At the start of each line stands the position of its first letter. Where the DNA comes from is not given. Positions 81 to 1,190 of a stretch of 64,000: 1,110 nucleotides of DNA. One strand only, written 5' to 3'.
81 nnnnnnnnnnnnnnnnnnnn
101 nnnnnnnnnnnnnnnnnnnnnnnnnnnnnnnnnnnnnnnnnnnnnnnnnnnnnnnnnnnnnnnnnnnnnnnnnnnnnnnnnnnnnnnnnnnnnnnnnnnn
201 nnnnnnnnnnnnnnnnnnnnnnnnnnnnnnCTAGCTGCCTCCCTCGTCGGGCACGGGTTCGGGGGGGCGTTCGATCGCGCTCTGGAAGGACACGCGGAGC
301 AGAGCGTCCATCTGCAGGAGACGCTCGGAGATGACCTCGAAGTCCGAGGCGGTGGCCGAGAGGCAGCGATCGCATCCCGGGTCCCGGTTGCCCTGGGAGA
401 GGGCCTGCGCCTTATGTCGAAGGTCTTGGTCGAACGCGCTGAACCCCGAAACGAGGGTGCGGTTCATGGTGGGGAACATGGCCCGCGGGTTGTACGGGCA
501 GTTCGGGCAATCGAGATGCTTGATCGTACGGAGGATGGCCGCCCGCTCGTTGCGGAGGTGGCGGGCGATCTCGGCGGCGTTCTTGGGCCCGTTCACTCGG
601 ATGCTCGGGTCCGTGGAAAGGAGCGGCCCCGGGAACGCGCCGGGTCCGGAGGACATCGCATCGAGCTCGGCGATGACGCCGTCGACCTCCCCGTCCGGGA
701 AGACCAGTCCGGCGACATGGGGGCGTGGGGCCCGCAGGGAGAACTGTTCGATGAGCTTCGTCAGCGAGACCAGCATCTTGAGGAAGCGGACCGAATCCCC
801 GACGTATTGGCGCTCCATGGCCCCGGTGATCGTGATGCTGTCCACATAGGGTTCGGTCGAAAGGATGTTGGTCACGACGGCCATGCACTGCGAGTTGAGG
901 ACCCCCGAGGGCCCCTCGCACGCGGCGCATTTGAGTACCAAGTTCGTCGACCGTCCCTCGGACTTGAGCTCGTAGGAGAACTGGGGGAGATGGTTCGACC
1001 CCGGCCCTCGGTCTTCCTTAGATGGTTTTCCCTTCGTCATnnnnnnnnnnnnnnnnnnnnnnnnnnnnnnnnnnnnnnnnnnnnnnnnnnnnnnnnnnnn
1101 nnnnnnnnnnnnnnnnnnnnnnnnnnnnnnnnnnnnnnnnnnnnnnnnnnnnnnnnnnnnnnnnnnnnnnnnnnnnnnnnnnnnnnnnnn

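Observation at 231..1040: Novel Cys-rich cytoplasmic protein conserved at the head of both pilus loci and translationally coupled to the ATPase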

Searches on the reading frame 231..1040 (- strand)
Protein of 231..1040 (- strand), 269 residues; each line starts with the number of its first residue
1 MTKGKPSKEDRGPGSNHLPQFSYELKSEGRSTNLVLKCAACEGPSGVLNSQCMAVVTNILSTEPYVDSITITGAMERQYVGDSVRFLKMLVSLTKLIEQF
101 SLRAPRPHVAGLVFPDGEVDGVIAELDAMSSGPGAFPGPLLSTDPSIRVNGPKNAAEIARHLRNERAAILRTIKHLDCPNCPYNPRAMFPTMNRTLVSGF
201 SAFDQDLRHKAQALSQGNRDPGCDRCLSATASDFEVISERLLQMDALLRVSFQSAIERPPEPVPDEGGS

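Call 4: search_protein_families(library=pfam, proteins=[window:231-1040:-], max_evalue=1)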
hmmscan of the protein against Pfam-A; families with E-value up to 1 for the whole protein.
window:231-1040:- (269 aa): 0 families

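Call 5: search_protein_families(library=ncbifam, proteins=[window:231-1040:-], max_evalue=1)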
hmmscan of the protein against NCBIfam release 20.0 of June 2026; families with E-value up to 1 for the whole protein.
window:231-1040:- (269 aa): 0 families

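Call 8: find_homologous_proteins(query=A1, max_evalue=0.001)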
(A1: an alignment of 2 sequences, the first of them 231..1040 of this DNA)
Query A1 (2 sequences) (269 aa, profile of the alignment): 6 proteins with E <= 0.001 among 8000 candidates.
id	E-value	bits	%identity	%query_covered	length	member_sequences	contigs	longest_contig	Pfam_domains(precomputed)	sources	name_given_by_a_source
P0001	3.7e-196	669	44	41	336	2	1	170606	-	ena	-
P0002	7.9e-147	507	44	39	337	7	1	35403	-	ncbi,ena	-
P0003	8.0e-140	484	100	100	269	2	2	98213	-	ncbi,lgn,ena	-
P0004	3.9e-130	452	31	83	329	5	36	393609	-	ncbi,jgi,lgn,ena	jgi:hypothetical protein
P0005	3.0e-110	387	80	97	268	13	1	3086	-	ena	-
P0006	1.7e-100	355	70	100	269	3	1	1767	-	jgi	jgi:hypothetical protein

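Call 13: find_encoding_contigs(protein=P0004, flank=8000, max_places=4)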
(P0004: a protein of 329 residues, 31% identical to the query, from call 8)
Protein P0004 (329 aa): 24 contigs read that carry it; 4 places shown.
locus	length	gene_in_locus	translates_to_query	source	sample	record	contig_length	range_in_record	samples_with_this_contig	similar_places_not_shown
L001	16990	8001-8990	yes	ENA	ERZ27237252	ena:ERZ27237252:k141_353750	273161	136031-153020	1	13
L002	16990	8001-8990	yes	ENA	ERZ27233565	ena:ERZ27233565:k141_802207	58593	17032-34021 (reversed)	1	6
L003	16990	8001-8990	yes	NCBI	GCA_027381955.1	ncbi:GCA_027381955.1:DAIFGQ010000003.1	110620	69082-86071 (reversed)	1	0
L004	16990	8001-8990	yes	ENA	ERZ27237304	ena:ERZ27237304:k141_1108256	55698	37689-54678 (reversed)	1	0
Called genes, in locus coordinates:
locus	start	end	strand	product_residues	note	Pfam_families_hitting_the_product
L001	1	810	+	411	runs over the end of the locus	PF23235:WHD_3rd_Lhr (weak), PF06224:AlkZ-like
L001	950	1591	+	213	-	PF13302:Acetyltransf_3, PF00583:Acetyltransf_1 (weak)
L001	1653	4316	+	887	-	PF00133:tRNA-synt_1, PF09334:tRNA-synt_1g (weak), PF08264:Anticodon_1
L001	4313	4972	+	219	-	PF00702:Hydrolase, PF06888:Put_Phosphatase (weak), PF08282:Hydrolase_3 (faint), PF12710:HAD, PF13419:HAD_2 (weak)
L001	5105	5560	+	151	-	-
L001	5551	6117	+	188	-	-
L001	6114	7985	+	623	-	-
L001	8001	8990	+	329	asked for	-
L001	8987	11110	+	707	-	PF00437:T2SSE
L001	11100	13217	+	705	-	-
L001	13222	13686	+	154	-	-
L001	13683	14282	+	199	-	-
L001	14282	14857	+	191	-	-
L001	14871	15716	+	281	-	-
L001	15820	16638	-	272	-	-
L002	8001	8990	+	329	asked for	-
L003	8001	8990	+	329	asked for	-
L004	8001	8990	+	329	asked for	-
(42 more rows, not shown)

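Call 14: find_encoding_contigs(protein=P0003, flank=8000, max_places=3)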
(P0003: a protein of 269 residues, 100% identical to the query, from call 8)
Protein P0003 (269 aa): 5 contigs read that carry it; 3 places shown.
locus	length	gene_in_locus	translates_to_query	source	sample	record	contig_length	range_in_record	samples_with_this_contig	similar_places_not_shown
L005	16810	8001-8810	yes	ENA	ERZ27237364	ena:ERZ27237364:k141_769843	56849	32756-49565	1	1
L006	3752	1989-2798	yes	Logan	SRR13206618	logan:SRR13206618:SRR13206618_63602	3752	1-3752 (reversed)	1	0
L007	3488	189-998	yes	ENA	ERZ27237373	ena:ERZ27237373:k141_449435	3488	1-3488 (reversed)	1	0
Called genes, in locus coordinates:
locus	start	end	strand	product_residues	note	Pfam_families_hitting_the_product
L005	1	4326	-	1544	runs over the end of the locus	-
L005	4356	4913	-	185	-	PF02369:Big_1 (weak)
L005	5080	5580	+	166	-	-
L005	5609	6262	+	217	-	-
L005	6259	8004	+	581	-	-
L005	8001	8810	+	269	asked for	-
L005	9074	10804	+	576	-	PF00437:T2SSE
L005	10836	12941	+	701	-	-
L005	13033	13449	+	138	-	-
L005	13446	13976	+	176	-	-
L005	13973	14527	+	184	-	-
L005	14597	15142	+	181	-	-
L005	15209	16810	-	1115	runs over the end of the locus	PF13620:CarboxypepD_reg (faint), PF17802:SpaA (faint), PF24107:DUF7382 (faint)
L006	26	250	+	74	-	-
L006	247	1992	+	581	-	-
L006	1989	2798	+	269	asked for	-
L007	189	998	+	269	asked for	-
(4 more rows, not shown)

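Call 16: search_protein_representatives(alignment_id=A3)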
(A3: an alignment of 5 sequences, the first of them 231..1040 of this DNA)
Query: 5 sequences, 267 profile positions. Proteins with E-value up to 0.001 (for the whole library): 122; up to 1e-10: 52; up to 1e-30: 5. The best 122 are listed.
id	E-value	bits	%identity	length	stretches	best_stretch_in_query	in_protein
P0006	1.1e-138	477.3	-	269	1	1-267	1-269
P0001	5.9e-123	425.8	-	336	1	4-266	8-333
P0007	5.8e-72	258.6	-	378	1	8-255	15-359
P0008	1.5e-32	129.4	-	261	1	21-248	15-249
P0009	2.6e-32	128.6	-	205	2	11-104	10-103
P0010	7.7e-27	110.6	-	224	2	9-110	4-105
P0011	3.9e-26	108.4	-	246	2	7-106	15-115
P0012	2.7e-21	92.5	-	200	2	6-104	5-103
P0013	3.0e-21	92.3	-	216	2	14-104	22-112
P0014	5.1e-20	88.3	-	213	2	9-104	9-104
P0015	5.2e-20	88.3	-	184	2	28-105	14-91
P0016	2.9e-19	85.8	-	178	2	30-106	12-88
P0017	1.7e-18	83.3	-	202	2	6-106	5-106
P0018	4.4e-18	81.9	-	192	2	18-109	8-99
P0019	6.0e-18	81.5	-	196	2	10-104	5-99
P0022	3.2e-17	79.1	-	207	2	175-247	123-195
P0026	1.3e-16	77.1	-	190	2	18-103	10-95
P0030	5.1e-15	71.9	-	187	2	30-101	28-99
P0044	2.7e-12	62.9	-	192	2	20-100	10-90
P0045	6.5e-12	61.7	-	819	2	3-104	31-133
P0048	1.9e-11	60.2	-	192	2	4-101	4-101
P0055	7.3e-11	58.3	-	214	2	176-257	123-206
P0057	1.2e-10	57.6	-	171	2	20-102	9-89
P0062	1.8e-10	57.0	-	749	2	19-102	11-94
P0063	1.8e-10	57.0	-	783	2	22-102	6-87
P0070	1.2e-09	54.3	-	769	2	19-102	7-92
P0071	1.2e-09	54.3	-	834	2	32-104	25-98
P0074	2.5e-09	53.2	-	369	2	25-101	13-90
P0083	1.2e-07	47.7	-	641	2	33-97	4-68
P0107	4.3e-05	39.3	-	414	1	19-120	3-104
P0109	5.6e-05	39.0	-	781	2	28-95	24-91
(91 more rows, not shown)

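Call 17: search_protein_families(library=pfam, proteins=[P0045, P0062, P0063, P0070, P0071, P0109, P0083, P0107, P0074, P0009], max_evalue=0.01)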
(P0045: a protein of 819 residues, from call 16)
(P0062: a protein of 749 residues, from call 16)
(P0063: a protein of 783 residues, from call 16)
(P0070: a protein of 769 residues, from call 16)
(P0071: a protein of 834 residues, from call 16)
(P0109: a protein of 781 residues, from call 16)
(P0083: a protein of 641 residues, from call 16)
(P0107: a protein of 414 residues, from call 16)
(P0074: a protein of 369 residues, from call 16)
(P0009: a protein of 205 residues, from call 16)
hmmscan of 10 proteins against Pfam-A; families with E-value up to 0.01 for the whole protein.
P0045 (819 aa): 1 family
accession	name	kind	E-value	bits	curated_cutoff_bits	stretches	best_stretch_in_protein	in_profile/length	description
PF00437.27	T2SSE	-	1e-16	61.1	24.9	1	454-680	58-273/370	Type II/IV secretion system protein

P0062 (749 aa): 1 family
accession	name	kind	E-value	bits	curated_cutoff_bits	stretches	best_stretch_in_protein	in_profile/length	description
PF00437.27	T2SSE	-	9.7e-21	74.3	24.9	1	406-615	68-272/370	Type II/IV secretion system protein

P0063 (783 aa): 1 family
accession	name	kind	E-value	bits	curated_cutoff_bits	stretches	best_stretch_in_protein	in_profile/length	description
PF00437.27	T2SSE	-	7.1e-22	78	24.9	1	420-647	58-274/370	Type II/IV secretion system protein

P0070 (769 aa): 5 families
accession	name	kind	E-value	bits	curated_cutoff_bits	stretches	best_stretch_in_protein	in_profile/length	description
PF00437.27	T2SSE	-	1.2e-22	80.5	24.9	1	445-637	104-287/370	Type II/IV secretion system protein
PF13401.12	AAA_22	-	0.00079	20.2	27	1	483-548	4-64/130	AAA domain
PF13191.12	AAA_16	-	0.0016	19.4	32.6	1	483-515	22-55/167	AAA ATPase domain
PF00005.33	ABC_tran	-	0.0069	17.4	25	0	478-536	5-62/137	ABC transporter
PF13555.12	AAA_29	-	0.0082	16.3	27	0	481-505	19-43/61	P-loop containing region of AAA domain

P0071 (834 aa): 1 family
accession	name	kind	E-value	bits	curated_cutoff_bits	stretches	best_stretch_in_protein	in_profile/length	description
PF00437.27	T2SSE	-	4.2e-17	62.3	24.9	1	492-682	94-266/370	Type II/IV secretion system protein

P0109 (781 aa): 1 family
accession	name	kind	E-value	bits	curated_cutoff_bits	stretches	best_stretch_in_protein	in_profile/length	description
PF00437.27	T2SSE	-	2.7e-18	66.2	24.9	1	437-641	86-274/370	Type II/IV secretion system protein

P0083 (641 aa): 4 families
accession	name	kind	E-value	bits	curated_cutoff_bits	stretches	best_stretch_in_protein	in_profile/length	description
PF06745.19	ATPase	-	4e-22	79.1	26.6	1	404-604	1-193/231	KaiC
PF24336.1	DUF7504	-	6.8e-12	46.7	27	1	498-597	72-178/179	Family of unknown function (DUF7504)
PF23365.1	DUF7090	-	1.1e-10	42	27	1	500-602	87-186/192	Family of unknown function (DUF7090)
PF05625.17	PAXNEB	-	1.9e-07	30.9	28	1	405-465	20-81/366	PAXNEB protein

P0107 (414 aa): 5 families
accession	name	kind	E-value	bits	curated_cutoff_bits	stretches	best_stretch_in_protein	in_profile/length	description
PF00437.27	T2SSE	-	3.7e-23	82.2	24.9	1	183-386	85-269/370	Type II/IV secretion system protein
PF13191.12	AAA_16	-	0.00091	20.2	32.6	1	242-273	21-53/167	AAA ATPase domain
PF13401.12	AAA_22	-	0.0025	18.5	27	1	243-333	4-93/130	AAA domain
PF12775.13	AAA_7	-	0.0087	16.1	25.8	0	232-278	21-68/181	P-loop containing dynein motor region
PF12694.12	cpYpsA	-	0.0091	16.2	26.2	0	303-324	1-21/145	Circularly permutated YpsA SLOG family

P0074 (369 aa): 1 family
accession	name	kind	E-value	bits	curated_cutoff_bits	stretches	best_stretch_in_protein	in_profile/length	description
PF06292.23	MUN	-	0.0085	15.6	24.2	0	68-171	255-358/473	MUN domain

P0009 (205 aa): 0 families

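Call 18: predict_structure(alignment_id=A3)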
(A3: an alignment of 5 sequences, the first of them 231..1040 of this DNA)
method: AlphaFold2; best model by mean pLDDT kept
length: 269 residues; sequences in the alignment: 5
mean_pLDDT: 68.7   pTM: 0.54
mean pLDDT of the five models: 68.7, 65.9, 65.5, 63.7, 60.4
residues with pLDDT >= 90: 14; 70-90: 137; 50-70: 69; < 50: 49
segments of 3 or more residues with pLDDT < 50: 1-16, 133-148, 254-269
pLDDT, mean of each block of 10 residues (from residue 1): 34 47 88 90 80 86 87 85 85 78 56 63 75 49 45 71 76 59 67 62 80 79 65 82 76 47 42
secondary structure, 60 per line:
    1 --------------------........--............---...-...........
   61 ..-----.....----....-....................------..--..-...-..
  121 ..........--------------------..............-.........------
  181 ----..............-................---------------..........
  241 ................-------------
elements in order: E21-28 E31-38 H39-42 H50-62 E68-72 E77-80 H82-101 H119-130 H151-164 H166-174 H185-198 H200-215 H231-256

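Call 31: find_homologous_proteins(query=A4, max_evalue=0.001)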
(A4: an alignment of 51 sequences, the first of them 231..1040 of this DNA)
Query A4 (51 sequences) (269 aa, profile of the alignment): 30 proteins with E <= 0.001 among 8000 candidates.
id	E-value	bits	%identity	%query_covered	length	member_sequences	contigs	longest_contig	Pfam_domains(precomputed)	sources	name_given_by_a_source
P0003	1.9e-45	173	100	100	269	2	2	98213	-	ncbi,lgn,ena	-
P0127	9.0e-45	170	21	87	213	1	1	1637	-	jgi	jgi:hypothetical protein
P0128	2.2e-44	169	22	92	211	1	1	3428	-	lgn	-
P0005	8.0e-44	167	80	97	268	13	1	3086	-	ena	-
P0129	8.0e-44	167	22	96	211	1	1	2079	-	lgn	-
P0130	2.0e-43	166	21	96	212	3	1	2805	-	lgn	-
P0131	2.0e-43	166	21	88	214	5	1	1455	-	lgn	-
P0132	2.8e-43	165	31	34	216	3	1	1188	-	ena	-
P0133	3.5e-43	165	21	97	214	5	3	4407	-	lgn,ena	-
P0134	1.3e-42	163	22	32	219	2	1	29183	-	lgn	-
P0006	1.7e-42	163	70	100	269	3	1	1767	-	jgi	jgi:hypothetical protein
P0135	1.9e-42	163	31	30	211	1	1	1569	-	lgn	-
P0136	2.4e-42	162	19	39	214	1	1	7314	-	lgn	-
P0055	3.6e-42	162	20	32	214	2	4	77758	-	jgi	-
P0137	4.1e-42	162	32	30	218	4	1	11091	-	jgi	jgi:hypothetical protein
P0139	1.1e-41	160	29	32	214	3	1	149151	-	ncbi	-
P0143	7.1e-41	158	22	87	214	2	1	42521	-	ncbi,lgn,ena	-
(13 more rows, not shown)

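Call 32: find_encoding_contigs(protein=P0139, flank=7000, max_places=2)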
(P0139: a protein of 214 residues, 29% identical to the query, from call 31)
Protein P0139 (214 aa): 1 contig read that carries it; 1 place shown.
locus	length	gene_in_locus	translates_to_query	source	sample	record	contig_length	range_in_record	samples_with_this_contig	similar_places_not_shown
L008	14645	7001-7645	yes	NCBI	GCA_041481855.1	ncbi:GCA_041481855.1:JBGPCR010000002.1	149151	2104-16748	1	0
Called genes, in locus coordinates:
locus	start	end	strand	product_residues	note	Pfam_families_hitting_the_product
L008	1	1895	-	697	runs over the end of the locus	PF09136:Glucodextran_B (weak)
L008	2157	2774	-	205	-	PF00025:Arf, PF00071:Ras, PF08477:Roc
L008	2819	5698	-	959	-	PF13191:AAA_16, PF13181:TPR_8 (faint), PF07719:TPR_2 (faint), PF13428:TPR_14 (faint), PF14559:TPR_19 (faint), PF17874:TPR_MalT, PF13432:TPR_16 (weak), PF13424:TPR_12, +2 more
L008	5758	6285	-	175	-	PF08002:DUF1697 (faint)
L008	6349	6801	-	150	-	-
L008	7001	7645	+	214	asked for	-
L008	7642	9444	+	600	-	PF00437:T2SSE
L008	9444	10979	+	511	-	PF00482:T2SSF (faint)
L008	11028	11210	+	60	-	-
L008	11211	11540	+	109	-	-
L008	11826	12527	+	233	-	PF12773:DZR, PF13240:Zn_Ribbon_1 (weak), PF13248:Zn_ribbon_3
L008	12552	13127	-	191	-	-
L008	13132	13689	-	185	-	-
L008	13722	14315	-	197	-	-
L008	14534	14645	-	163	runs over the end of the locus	-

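Call 33: find_encoding_contigs(protein=P0143, flank=7000, max_places=2)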
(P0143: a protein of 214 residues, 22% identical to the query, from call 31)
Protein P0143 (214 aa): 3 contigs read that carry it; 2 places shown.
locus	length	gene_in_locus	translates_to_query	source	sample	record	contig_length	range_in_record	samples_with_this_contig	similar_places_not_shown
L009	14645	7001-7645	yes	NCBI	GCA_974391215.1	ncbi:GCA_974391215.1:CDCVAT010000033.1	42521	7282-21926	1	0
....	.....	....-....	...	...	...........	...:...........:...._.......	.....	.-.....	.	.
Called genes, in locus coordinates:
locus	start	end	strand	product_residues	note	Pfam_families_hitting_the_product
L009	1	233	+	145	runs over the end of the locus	-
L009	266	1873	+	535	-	-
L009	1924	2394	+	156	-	-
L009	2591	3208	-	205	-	PF00025:Arf, PF00071:Ras, PF04670:Gtr1_RagA (weak), PF08477:Roc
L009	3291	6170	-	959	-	PF13191:AAA_16, PF07719:TPR_2 (faint), PF17874:TPR_MalT, PF13424:TPR_12 (weak)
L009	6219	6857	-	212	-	PF08002:DUF1697 (weak)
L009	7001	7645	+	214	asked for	-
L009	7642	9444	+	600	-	PF00437:T2SSE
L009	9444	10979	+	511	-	PF00482:T2SSF (faint)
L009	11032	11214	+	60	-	-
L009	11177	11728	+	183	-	-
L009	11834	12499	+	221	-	PF12773:DZR, PF13240:Zn_Ribbon_1 (weak), PF13248:Zn_ribbon_3 (weak)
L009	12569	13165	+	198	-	PF00730:HhH-GPD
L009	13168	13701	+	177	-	PF01161:PBP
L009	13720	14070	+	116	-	-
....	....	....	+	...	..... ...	-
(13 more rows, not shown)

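Call 34: find_encoding_contigs(protein=P0055, flank=7000, max_places=2)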
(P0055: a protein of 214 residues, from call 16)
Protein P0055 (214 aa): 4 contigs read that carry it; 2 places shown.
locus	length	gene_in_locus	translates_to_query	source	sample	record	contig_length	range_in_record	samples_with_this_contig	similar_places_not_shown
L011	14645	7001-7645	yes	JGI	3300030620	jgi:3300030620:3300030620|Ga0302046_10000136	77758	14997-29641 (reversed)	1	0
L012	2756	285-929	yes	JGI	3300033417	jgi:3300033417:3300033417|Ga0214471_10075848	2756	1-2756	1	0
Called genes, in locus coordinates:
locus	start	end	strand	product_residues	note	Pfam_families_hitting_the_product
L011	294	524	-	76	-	-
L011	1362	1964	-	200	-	PF00025:Arf, PF00071:Ras, PF08477:Roc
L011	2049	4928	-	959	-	PF13191:AAA_16, PF17874:TPR_MalT, PF13424:TPR_12 (weak)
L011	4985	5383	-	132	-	PF01850:PIN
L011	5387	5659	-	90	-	-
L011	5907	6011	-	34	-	-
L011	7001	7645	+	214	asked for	-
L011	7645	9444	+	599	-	PF00437:T2SSE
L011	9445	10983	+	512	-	-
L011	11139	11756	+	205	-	PF00730:HhH-GPD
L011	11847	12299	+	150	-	PF01161:PBP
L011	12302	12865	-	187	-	PF13489:Methyltransf_23, PF00891:Methyltransf_2, PF01209:Ubie_methyltran, PF13847:Methyltransf_31, PF08241:Methyltransf_11, PF08242:Methyltransf_12, PF13649:Methyltransf_25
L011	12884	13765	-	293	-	PF00491:Arginase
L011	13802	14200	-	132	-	PF21485:IF5A-like_N, PF08207:EFP_N (faint), PF01287:eIF-5a (weak)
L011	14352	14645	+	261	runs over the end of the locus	PF00459:Inositol_P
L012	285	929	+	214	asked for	-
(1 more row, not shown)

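Call 39: list_cluster_members(proteins=[P0045, P0062, P0063, P0070, P0071, P0109, P0083, P0009, P0012, P0015])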
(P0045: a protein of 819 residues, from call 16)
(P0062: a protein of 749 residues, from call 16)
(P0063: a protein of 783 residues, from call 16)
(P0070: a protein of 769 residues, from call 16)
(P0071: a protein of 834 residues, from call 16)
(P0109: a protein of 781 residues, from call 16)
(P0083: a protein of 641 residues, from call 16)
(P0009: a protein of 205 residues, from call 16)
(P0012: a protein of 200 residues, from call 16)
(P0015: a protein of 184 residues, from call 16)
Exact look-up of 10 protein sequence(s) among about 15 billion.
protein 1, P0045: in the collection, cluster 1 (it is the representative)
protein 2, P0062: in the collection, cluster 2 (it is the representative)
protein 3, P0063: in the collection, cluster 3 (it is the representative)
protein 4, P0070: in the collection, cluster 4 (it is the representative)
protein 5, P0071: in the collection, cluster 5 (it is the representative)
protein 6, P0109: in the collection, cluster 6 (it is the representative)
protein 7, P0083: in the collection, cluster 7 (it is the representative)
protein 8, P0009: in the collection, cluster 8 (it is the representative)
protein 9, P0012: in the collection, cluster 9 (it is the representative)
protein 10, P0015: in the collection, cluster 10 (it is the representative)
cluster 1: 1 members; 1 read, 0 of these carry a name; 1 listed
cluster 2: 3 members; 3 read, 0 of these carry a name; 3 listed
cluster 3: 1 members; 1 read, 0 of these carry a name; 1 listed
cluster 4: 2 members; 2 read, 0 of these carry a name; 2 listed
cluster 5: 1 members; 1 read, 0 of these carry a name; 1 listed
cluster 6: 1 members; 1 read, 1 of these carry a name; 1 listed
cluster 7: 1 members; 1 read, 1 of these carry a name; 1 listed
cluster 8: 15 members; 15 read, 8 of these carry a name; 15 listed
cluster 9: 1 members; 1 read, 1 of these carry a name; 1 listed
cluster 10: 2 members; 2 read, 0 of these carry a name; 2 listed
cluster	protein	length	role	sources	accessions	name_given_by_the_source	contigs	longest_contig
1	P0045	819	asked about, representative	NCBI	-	-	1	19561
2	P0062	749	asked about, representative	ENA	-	-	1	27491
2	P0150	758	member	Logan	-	-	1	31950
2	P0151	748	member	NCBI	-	-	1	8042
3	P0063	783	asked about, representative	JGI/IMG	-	-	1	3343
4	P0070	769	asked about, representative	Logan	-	-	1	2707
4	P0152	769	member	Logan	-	-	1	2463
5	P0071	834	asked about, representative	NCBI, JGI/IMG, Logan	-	-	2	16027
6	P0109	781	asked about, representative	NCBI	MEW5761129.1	MAG: ATPase, T2SS/T4P/T4SS family [Candidatus Thermoplasmatota archaeon]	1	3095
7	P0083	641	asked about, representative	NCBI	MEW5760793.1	MAG: ATPase domain-containing protein [Candidatus Thermoplasmatota archaeon]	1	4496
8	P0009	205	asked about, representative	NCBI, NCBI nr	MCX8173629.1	MAG: hypothetical protein N3F63_03350 [Thermoplasmata archaeon] | hypothetical protein [Thermoplasmata archaeon]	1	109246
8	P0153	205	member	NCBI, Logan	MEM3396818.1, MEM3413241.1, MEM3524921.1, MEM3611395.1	MAG: hypothetical protein QW620_04625 [Thermoplasmata archaeon]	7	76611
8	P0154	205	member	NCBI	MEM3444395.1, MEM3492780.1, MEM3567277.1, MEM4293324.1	MAG: hypothetical protein QXJ27_04065 [Thermoplasmata archaeon]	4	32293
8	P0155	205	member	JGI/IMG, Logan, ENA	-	hypothetical protein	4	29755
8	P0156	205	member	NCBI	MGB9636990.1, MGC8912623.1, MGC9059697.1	MAG: hypothetical protein ACPL1Y_07060 [Thermoplasmata archaeon]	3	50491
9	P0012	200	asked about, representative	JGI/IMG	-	hypothetical protein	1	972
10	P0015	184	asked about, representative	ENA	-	-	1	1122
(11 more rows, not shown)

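Call 41: search_protein_families(library=pfam, alignment_id=A4, max_evalue=0.1)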
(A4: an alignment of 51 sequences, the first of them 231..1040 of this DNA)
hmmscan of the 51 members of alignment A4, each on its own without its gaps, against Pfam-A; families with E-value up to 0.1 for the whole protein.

A. member 1, window:231-1040:- (269 aa): 0 families

B. families by the number of members that match (of 51 scanned): 27 families (the first 25 are shown)
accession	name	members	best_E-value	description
PF24042.1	DUF7351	3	0.0021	Domain of unknown function (DUF7351)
PF01147.22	Crust_neurohorm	1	0.0045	Crustacean CHH/MIH/GIH neurohormone family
PF07874.16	DUF1660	1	0.0045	Prophage protein (DUF1660)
PF12584.13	TRAPPC10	1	0.0062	Trafficking protein particle complex subunit 10, TRAPPC10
PF06419.17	COG6_N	1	0.007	Conserved oligomeric complex COG6, N-terminal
PF22399.1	DUF6979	1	0.008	Family of unknown function (DUF6979)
PF25565.1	Ubiquitin_At1g33420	1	0.012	At1g33420-like, ubiquitin-like domain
PF11934.14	DUF3452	1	0.014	Domain of unknown function (DUF3452)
PF06299.18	DUF1045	1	0.017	Protein of unknown function (DUF1045)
PF16717.10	RAC_head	1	0.019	Ribosome-associated complex head domain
PF17312.8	Helveticin_J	1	0.021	Bacteriocin helveticin-J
PF08821.16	CGGC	1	0.023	CGGC domain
PF09784.14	L31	1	0.027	Mitochondrial ribosomal protein L31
PF15801.11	zf-C6H2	1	0.029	zf-MYND-like zinc finger, mRNA-binding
PF17432.8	DUF3458_C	1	0.038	Domain of unknown function (DUF3458_C) ARM repeats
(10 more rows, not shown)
